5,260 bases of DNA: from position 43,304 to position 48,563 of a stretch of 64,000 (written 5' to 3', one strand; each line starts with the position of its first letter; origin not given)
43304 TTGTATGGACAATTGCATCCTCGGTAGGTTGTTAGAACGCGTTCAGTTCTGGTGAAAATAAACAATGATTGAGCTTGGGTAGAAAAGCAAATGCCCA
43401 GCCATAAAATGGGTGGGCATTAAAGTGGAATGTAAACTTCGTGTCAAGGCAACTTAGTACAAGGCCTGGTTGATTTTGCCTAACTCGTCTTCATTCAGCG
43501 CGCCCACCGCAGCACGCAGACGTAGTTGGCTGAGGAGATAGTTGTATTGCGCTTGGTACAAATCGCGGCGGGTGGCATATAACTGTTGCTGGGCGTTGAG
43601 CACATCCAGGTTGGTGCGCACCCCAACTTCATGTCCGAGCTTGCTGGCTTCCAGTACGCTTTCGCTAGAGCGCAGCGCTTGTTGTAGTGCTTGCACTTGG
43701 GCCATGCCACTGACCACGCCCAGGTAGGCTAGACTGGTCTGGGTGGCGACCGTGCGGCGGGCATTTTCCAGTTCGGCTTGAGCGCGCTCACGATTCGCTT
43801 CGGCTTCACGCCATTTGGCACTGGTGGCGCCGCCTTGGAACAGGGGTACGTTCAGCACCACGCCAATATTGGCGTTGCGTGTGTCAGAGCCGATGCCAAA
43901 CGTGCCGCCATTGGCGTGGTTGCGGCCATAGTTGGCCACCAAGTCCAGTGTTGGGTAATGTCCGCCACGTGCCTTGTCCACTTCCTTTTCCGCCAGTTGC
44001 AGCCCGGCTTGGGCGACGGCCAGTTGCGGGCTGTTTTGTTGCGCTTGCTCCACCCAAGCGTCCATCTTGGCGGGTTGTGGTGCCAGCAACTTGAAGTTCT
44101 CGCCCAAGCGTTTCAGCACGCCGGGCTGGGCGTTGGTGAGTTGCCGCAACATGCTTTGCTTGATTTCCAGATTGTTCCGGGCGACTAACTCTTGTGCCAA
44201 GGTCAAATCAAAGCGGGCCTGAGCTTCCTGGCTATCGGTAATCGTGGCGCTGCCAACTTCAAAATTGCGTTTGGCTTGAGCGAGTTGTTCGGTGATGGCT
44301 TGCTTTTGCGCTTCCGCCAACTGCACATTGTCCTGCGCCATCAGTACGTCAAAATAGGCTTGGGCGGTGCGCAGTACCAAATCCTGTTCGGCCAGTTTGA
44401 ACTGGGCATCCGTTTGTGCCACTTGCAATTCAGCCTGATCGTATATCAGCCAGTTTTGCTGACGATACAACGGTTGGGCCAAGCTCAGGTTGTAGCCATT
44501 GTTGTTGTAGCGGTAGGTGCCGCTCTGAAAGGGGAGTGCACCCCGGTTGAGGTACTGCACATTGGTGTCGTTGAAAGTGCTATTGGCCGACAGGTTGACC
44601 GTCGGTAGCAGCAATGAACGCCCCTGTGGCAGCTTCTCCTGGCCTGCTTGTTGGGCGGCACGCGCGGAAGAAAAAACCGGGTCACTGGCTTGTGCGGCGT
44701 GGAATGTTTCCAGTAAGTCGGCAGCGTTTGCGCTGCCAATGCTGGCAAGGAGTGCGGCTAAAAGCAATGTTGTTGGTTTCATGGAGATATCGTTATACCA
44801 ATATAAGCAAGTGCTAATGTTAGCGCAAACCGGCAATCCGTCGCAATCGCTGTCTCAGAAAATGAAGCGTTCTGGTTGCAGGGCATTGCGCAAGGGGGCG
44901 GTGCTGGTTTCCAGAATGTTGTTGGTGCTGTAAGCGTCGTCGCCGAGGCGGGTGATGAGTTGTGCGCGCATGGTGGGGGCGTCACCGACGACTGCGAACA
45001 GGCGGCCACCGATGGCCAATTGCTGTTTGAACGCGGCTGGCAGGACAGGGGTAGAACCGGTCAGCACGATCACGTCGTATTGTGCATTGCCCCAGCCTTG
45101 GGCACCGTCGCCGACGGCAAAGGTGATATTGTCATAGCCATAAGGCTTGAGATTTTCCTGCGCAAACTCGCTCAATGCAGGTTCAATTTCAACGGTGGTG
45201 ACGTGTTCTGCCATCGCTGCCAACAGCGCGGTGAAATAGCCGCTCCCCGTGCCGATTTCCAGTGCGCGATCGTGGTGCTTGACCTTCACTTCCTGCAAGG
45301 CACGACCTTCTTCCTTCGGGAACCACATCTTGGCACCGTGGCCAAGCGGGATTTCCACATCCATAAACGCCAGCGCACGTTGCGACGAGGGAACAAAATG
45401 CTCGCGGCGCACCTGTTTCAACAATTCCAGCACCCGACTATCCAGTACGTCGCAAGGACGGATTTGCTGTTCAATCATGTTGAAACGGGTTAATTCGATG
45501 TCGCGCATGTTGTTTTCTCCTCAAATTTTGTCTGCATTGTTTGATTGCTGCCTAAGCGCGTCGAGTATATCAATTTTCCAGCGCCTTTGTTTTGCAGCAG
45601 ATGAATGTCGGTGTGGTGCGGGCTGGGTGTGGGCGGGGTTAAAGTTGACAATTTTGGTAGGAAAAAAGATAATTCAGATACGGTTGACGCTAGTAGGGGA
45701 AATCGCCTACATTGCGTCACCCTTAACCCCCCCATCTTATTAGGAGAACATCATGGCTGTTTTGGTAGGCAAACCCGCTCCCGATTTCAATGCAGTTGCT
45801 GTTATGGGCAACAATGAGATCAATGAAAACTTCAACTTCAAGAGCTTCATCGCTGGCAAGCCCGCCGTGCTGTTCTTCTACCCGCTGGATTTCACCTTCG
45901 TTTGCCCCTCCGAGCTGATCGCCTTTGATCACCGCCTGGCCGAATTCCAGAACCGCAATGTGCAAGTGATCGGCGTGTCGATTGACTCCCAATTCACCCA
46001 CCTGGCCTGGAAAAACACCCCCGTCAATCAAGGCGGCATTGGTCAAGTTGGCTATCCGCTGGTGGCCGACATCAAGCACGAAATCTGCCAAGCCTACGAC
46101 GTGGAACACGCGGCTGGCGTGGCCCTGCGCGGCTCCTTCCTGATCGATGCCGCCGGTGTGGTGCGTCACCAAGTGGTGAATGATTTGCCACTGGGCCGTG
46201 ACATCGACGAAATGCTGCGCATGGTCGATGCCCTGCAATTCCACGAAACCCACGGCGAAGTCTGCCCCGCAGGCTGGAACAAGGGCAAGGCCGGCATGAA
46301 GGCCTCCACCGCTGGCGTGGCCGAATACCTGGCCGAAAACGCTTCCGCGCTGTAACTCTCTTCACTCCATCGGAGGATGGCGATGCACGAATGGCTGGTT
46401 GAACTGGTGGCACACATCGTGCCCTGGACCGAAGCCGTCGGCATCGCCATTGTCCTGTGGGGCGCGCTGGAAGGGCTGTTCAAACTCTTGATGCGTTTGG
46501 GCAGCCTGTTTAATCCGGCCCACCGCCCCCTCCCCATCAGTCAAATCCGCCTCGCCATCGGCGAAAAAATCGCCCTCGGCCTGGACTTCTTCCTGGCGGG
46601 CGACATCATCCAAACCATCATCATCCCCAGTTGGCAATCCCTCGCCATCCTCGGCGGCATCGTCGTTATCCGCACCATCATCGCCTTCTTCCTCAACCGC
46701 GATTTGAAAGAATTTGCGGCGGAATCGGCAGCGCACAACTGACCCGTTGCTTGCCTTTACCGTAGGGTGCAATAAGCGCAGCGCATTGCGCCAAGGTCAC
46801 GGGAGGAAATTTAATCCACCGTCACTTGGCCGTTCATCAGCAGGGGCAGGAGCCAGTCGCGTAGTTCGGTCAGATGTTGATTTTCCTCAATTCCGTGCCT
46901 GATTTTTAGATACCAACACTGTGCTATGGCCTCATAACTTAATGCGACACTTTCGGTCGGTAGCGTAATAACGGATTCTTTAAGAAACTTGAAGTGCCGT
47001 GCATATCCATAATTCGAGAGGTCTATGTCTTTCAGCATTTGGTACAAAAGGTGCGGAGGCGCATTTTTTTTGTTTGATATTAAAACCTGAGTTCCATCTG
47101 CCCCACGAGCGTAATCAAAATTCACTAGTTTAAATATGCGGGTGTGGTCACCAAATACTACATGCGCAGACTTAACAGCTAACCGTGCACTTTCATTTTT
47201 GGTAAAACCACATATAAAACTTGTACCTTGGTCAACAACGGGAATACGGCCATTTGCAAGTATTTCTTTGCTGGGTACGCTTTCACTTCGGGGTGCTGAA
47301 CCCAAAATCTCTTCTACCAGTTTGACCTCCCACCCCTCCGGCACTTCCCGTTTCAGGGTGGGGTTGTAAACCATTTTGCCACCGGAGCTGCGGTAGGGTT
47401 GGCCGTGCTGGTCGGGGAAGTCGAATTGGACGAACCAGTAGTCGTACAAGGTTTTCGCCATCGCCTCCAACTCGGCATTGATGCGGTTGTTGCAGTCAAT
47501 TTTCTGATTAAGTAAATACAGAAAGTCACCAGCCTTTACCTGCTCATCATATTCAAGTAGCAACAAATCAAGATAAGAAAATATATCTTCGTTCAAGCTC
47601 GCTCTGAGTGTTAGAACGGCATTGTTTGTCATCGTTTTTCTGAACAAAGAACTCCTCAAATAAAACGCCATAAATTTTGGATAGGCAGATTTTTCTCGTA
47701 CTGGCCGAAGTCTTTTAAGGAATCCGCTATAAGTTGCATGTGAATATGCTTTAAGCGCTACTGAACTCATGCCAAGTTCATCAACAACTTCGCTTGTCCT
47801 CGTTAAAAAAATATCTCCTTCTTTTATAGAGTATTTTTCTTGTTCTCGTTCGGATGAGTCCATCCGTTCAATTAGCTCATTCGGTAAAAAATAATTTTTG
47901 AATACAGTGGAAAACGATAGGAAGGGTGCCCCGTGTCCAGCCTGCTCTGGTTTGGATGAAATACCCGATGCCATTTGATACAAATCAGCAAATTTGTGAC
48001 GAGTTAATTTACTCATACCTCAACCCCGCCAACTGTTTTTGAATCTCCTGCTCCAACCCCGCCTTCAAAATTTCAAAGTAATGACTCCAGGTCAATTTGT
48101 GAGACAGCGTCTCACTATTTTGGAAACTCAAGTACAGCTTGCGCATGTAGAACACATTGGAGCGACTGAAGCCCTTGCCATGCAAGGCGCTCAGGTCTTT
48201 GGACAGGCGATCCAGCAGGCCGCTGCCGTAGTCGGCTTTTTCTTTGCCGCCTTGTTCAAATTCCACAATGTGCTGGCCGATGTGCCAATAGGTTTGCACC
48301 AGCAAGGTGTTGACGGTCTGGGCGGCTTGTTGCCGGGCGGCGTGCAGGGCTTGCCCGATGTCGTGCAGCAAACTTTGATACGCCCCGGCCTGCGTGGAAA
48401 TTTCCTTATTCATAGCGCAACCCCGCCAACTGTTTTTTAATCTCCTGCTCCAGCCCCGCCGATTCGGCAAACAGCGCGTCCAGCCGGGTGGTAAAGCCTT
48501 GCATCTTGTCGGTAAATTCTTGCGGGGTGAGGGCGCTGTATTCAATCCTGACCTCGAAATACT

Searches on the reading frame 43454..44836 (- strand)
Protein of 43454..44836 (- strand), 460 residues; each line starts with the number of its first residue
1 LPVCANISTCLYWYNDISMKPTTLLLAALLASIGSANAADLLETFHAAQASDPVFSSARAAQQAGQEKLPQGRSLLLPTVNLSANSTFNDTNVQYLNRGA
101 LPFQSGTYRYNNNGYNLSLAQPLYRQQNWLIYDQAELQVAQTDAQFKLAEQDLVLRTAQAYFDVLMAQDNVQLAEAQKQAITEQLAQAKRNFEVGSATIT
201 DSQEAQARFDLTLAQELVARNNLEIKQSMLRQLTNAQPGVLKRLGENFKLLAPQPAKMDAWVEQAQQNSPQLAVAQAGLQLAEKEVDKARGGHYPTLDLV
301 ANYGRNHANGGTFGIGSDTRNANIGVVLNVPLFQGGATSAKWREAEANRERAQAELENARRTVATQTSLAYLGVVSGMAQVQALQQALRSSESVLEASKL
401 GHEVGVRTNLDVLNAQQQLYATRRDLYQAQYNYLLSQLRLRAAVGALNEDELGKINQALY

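Call 8: search_protein_families(library=pfam, proteins=[window:43454-44836:-])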
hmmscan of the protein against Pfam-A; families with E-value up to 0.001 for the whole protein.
window:43454-44836:- (460 aa): 1 family
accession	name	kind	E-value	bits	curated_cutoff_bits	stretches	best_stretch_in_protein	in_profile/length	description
PF02321.23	OEP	-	5e-62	209.5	22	2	259-445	2-187/187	Outer membrane efflux protein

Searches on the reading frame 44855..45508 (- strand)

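Call 8: search_protein_families(library=pfam, proteins=[window:44855-45508:-])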
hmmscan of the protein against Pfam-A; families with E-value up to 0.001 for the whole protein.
window:44855-45508:- (217 aa): 10 families
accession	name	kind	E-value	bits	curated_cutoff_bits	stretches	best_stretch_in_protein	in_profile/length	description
PF01135.25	PCMT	-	1.4e-35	123.4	20.3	1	11-206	6-205/210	Protein-L-isoaspartate(D-aspartate) O-methyltransferase (PCMT)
PF13649.12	Methyltransf_25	-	1.1e-08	36.1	27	1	83-156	2-77/97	Methyltransferase domain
PF00398.26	RrnaAD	-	3.5e-08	33.3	24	1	69-134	21-84/263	Ribosomal RNA adenine dimethylase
PF13847.12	Methyltransf_31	-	5.6e-08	33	27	1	79-151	4-82/145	Methyltransferase domain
PF08241.18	Methyltransf_11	-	2.5e-07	31.7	21.2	1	83-152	1-69/95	Methyltransferase domain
PF08242.18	Methyltransf_12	-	3.6e-07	31.3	30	1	83-152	1-74/98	Methyltransferase domain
PF05175.20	MTS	-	9.2e-07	29.1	23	1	71-149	24-104/170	Methyltransferase small domain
PF05401.17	NodS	-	6.4e-05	23.3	24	1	80-150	45-113/201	Nodulation protein S (NodS)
PF13489.12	Methyltransf_23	-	0.00018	21.7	27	1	77-152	21-90/164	Methyltransferase domain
PF12847.13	Methyltransf_18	-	0.00049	20.6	27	1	76-151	12-90/151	Methyltransferase domain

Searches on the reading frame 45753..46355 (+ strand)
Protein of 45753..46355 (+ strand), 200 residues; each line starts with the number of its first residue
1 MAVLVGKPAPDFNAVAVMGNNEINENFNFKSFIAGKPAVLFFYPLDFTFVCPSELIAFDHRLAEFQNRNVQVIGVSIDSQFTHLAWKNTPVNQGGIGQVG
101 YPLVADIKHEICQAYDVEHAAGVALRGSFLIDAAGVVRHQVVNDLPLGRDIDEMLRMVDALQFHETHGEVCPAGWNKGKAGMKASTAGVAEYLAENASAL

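Call 8: search_protein_families(library=pfam, proteins=[window:45753-46355:+])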
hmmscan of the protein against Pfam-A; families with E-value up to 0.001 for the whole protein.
window:45753-46355:+ (200 aa): 3 families
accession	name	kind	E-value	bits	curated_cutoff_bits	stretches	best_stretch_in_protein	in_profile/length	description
PF00578.27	AhpC-TSA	-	1.4e-34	119.1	26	1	5-139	1-123/124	AhpC/TSA family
PF08534.16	Redoxin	-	3e-15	56.7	26.6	1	5-146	2-137/148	Redoxin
PF10417.14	1-cysPrx_C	-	8.2e-12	45.3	21.1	1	160-193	1-39/41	C-terminal domain of 1-Cys peroxiredoxin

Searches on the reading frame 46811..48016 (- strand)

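Call 8: search_protein_families(library=pfam, proteins=[window:46811-48016:-])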
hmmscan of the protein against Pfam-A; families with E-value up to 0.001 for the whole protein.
window:46811-48016:- (401 aa): 1 family
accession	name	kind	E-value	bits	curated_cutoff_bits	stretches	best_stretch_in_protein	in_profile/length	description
PF01420.25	Methylase_S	-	1.9e-06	28.6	22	0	50-185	43-168/168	Type I restriction modification DNA specificity domain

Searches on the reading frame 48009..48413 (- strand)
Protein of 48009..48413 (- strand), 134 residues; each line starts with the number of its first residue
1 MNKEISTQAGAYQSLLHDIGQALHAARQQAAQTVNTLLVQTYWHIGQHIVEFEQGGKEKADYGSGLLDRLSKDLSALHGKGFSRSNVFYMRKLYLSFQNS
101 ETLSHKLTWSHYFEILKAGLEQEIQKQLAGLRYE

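Call 77: search_protein_families(library=padloc, proteins=[window:48009-48413:-], max_evalue=0.01)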
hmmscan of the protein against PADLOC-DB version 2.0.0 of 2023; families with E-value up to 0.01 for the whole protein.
window:48009-48413:- (134 aa): 28 families (the best 25 are shown)
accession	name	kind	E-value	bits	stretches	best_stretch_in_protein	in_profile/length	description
PDLC04827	PDC-S02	-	5.9e-48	161.5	1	1-124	1-122/234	-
PDLC04797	PDC-S02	-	1.1e-41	139.8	1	12-123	5-116/126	-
PDLC04812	PDC-S02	-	1.2e-38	130.4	1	10-119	6-115/151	-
PDLC04805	PDC-S02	-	1.2e-37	126.7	1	9-99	14-104/107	-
PDLC04807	PDC-S02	-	2.1e-36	123.8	1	6-119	9-123/351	-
PDLC04808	PDC-S02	-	1e-35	120.3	1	13-117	5-109/111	-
PDLC04820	PDC-S02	-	6.5e-30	102.3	1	9-117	22-134/332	-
PDLC04802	PDC-S02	-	2e-28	97.6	1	7-118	7-117/171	-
PDLC04821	PDC-S02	-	3.2e-26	90.1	1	1-118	1-118/133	-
PDLC04809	PDC-S02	-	1e-25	88.3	1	14-113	12-111/156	-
PDLC04800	PDC-S02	-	3.3e-25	86.9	1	1-119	1-119/129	-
PDLC04826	PDC-S02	-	1.1e-24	85.3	1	1-117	1-117/222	-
PDLC04831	PDC-S02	-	1.8e-23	81.6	1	3-118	3-118/346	-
PDLC04795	PDC-S02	-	3e-23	80.6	1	7-120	19-133/357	-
PDLC04825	PDC-S02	-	8.7e-22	75.9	1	7-124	9-126/193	-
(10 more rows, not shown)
